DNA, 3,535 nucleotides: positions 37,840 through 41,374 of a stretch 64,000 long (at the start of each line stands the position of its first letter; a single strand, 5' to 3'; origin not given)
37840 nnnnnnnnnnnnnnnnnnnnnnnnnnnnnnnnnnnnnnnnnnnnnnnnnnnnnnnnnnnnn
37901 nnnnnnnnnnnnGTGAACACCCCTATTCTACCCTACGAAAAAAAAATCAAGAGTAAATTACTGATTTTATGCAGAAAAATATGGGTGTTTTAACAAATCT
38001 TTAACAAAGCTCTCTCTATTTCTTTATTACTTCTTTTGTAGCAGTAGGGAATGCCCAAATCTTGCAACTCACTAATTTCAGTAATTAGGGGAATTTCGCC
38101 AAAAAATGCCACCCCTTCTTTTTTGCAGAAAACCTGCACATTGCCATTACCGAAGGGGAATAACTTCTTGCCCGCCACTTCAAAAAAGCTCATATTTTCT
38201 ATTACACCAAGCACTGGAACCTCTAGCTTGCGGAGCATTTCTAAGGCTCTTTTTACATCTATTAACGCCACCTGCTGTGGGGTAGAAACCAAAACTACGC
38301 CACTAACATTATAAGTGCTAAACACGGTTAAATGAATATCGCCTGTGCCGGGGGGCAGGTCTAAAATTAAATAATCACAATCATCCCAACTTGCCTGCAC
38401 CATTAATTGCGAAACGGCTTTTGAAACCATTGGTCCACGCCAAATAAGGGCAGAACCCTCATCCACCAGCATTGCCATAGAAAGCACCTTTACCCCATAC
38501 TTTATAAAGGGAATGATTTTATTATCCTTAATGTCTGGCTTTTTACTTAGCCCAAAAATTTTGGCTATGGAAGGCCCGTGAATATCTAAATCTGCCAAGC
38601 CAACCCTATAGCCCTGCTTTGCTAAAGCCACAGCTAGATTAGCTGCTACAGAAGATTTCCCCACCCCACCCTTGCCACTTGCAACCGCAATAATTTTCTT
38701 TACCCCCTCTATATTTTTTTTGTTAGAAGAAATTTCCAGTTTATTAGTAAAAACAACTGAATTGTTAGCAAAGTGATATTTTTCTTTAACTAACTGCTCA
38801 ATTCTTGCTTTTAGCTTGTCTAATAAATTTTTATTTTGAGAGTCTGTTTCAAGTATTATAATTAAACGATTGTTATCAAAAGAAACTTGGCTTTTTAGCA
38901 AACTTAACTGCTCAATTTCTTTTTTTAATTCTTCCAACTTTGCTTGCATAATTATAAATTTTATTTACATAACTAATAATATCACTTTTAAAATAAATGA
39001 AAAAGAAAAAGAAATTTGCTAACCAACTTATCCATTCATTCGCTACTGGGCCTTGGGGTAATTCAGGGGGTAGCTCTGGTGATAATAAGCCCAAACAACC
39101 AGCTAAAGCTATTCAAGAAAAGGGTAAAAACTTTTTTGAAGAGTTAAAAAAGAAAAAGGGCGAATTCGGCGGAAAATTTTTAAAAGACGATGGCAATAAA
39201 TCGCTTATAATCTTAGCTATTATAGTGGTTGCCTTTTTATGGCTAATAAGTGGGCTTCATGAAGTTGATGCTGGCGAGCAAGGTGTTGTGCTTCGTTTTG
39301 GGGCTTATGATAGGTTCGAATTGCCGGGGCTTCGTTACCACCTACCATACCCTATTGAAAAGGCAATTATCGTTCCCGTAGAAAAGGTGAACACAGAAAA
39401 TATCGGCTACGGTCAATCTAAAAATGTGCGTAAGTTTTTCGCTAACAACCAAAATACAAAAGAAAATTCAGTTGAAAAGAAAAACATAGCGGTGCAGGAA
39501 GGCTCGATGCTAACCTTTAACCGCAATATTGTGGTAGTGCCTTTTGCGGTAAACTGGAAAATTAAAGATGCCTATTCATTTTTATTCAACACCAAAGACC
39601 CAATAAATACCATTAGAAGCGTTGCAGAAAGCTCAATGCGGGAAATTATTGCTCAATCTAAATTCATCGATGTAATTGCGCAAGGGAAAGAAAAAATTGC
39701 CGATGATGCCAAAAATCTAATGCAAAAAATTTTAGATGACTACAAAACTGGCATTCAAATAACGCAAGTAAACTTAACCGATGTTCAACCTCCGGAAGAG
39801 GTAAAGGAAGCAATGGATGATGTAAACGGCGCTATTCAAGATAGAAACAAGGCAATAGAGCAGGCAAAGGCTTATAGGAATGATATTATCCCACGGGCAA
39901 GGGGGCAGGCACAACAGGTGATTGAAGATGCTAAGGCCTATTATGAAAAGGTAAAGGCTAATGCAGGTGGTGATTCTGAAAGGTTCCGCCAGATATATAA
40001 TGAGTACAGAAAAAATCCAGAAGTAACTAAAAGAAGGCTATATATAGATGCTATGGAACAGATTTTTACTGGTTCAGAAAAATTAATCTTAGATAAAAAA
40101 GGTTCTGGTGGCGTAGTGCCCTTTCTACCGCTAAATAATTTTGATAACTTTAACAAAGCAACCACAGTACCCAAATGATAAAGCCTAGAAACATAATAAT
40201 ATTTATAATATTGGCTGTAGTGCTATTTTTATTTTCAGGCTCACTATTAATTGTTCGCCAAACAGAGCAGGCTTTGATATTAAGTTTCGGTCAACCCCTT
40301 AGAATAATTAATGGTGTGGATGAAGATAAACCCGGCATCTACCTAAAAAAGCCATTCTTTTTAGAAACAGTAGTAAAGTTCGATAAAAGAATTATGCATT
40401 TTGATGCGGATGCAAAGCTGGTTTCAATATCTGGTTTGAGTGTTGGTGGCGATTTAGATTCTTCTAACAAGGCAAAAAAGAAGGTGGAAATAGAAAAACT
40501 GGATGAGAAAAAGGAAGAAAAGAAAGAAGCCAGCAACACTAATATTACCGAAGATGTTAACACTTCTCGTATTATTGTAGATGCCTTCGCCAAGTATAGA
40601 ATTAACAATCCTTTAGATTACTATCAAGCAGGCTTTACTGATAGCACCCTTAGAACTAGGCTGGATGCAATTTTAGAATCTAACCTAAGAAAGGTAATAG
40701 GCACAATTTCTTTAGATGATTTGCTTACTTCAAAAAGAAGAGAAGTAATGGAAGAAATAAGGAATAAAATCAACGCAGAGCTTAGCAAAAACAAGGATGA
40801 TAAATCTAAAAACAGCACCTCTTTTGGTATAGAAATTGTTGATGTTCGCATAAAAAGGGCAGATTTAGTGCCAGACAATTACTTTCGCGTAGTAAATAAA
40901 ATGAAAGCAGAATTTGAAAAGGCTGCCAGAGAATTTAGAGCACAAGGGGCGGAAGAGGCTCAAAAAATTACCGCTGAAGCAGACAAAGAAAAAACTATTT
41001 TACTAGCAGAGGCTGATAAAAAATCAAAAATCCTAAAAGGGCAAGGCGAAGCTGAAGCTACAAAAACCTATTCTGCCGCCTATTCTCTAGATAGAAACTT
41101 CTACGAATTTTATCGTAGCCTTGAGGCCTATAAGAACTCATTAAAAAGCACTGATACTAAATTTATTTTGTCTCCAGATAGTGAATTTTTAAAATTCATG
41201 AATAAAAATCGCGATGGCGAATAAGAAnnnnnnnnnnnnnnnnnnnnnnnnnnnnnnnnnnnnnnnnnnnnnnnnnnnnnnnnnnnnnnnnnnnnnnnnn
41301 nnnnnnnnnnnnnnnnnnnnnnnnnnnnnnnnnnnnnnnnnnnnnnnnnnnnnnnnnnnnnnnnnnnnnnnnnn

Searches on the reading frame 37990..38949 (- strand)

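Call 24: search_protein_families(library=pfam, proteins=[window:37990-38949:-], max_evalue=0.00001)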
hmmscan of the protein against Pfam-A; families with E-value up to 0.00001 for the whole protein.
window:37990-38949:- (319 aa): 6 families
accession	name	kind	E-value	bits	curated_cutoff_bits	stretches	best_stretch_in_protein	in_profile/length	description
PF10609.15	ParA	-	7.5e-87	291.3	27.1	1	83-318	2-241/246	NUBPL iron-transfer P-loop NTPase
PF01656.29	CbiA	-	9.5e-18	64.8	25.4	1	87-297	1-120/125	CobQ/CobB/MinD/ParA nucleotide binding domain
PF13614.12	AAA_31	-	1.5e-10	41.8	27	1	85-240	2-165/177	AAA domain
PF09140.17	MipZ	-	6.4e-09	35.9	20.7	1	86-201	2-110/262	ATPase MipZ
PF02374.21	ArsA_ATPase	-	6.1e-08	32.7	24.3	1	89-133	5-48/305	Anion-transporting ATPase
PF13500.12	AAA_26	-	7.9e-06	26.3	27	0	218-293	131-195/198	AAA domain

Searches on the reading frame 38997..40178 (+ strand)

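Call 24: search_protein_families(library=pfam, proteins=[window:38997-40178:+], max_evalue=0.00001)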
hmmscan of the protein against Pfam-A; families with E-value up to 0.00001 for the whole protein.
window:38997-40178:+ (393 aa): 1 family
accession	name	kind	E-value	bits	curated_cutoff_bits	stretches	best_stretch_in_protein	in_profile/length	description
PF01145.31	Band_7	-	5.4e-30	105.2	23.6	1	89-292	2-174/176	SPFH domain / Band 7 family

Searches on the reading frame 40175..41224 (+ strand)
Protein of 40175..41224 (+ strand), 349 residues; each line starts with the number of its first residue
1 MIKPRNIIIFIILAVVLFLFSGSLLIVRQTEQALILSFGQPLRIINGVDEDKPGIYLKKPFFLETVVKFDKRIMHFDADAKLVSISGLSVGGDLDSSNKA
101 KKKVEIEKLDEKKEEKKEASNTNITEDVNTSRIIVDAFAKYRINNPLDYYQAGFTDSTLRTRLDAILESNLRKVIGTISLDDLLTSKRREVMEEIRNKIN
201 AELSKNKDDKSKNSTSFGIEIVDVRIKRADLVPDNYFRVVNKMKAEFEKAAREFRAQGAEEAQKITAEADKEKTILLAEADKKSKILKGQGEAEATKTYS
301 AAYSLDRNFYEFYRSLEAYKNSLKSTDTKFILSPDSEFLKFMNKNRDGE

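Call 24: search_protein_families(library=pfam, proteins=[window:40175-41224:+], max_evalue=0.00001)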
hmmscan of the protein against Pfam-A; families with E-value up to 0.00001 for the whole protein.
window:40175-41224:+ (349 aa): 1 family
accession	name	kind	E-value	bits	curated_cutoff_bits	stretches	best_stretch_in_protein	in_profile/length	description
PF01145.31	Band_7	-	3.5e-20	73.2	23.6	1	26-258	2-174/176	SPFH domain / Band 7 family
